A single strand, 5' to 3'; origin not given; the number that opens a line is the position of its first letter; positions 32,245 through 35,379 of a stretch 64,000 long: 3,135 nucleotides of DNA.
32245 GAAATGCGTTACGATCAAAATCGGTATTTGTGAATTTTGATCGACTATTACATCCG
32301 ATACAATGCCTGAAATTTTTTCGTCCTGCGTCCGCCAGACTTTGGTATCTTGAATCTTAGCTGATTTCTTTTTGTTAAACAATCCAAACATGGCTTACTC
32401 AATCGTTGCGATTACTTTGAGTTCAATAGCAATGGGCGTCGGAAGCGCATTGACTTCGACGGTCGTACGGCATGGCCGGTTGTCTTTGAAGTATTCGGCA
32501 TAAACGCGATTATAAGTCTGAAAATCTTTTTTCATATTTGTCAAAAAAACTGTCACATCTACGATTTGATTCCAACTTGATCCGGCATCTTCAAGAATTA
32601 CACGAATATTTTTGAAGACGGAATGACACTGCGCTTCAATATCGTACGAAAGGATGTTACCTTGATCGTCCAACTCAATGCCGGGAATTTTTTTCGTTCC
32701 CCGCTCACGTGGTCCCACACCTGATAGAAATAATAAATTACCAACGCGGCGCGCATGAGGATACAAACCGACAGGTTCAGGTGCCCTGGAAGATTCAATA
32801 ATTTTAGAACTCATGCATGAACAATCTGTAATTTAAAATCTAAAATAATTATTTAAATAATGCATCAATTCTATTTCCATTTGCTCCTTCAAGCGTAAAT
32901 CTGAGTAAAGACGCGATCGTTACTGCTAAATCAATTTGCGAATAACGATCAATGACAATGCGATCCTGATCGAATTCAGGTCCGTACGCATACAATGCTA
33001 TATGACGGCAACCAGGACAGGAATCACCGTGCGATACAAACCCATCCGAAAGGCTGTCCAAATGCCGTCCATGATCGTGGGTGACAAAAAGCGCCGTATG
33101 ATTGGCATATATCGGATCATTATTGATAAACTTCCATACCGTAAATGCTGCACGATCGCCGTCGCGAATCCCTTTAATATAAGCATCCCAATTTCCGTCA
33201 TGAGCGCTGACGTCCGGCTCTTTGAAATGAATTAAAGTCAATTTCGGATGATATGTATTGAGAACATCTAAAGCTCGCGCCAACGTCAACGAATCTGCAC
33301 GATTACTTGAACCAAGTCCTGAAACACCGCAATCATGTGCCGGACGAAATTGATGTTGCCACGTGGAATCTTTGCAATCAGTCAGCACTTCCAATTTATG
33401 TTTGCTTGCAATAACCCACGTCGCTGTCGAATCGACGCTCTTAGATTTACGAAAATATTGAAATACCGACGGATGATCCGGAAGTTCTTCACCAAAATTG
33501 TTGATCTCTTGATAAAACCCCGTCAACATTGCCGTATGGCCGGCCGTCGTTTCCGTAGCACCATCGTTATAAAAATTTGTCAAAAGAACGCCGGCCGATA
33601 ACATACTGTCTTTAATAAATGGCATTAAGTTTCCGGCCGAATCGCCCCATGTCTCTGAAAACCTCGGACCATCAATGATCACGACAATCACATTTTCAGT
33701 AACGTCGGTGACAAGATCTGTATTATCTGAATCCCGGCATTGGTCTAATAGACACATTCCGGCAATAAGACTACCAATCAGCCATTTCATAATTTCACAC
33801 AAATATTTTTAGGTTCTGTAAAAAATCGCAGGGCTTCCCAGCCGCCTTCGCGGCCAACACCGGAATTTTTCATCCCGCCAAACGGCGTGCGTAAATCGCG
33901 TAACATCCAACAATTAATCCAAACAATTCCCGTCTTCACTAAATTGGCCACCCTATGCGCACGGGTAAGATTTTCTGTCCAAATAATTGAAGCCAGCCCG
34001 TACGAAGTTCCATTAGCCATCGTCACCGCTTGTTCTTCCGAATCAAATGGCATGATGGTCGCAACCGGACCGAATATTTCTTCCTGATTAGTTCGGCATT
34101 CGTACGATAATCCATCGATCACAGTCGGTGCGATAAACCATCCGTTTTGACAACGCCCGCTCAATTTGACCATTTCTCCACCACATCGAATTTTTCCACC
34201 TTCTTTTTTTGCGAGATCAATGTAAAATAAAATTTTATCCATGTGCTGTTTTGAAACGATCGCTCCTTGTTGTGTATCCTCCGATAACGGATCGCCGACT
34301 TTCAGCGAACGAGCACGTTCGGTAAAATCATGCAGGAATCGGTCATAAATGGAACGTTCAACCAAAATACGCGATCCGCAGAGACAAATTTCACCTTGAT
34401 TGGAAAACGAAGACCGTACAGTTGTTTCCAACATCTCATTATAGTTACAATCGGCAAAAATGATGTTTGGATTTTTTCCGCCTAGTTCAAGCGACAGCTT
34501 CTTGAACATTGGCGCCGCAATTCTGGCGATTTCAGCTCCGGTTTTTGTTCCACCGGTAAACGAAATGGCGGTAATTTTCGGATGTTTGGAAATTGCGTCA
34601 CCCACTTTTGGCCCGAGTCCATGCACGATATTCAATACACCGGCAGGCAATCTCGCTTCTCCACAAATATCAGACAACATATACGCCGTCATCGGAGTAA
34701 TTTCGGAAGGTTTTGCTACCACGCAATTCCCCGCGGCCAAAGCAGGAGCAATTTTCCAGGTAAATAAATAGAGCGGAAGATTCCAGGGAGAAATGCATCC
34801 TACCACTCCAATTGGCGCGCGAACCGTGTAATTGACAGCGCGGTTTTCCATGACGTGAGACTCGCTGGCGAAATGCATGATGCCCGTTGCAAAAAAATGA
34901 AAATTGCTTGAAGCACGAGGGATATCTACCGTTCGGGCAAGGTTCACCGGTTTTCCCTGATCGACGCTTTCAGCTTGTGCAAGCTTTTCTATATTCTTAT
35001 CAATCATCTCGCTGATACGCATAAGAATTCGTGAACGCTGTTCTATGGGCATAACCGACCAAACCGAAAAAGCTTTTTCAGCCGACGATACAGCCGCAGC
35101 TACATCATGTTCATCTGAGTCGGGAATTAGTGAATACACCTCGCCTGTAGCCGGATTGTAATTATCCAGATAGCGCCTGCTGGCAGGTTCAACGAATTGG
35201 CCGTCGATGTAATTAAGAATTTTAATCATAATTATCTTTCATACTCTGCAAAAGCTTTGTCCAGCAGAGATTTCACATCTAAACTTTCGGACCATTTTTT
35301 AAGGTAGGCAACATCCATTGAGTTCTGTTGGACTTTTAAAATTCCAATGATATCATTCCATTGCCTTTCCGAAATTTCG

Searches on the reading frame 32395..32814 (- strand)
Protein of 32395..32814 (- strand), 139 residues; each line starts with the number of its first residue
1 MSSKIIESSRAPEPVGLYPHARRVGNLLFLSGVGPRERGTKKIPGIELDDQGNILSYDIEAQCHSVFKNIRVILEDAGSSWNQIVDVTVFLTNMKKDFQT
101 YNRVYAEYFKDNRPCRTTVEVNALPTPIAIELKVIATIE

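Call 77: search_protein_families(library=pfam, proteins=[window:32395-32814:-], max_evalue=0.00001)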
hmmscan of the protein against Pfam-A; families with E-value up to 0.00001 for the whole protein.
window:32395-32814:- (139 aa): 1 family
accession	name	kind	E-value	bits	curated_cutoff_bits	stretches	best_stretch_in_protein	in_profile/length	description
PF01042.26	Ribonuc_L-PSP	-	2.7e-29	102.1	27.3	1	10-137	3-120/121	Endoribonuclease L-PSP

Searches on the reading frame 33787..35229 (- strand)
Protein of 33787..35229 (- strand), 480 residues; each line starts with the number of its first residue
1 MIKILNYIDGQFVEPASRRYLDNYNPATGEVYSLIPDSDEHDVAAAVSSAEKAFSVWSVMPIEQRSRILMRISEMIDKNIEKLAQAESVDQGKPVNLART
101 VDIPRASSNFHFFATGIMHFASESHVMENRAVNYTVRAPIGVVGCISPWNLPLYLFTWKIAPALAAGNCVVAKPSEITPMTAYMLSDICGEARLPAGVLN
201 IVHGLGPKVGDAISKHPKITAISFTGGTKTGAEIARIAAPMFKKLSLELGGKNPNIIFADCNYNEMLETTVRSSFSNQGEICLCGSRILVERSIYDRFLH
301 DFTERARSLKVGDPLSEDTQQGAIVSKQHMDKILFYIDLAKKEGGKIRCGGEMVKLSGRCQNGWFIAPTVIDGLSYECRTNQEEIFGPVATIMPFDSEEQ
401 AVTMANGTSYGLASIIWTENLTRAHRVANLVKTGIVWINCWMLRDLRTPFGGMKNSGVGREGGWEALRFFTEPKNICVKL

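Call 77: search_protein_families(library=pfam, proteins=[window:33787-35229:-], max_evalue=0.00001)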
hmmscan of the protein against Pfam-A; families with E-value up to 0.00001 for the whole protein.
window:33787-35229:- (480 aa): 1 family
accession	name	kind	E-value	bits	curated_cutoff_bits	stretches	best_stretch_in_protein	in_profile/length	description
PF00171.27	Aldedh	-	2.6e-166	554.2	23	1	12-476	1-461/461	Aldehyde dehydrogenase family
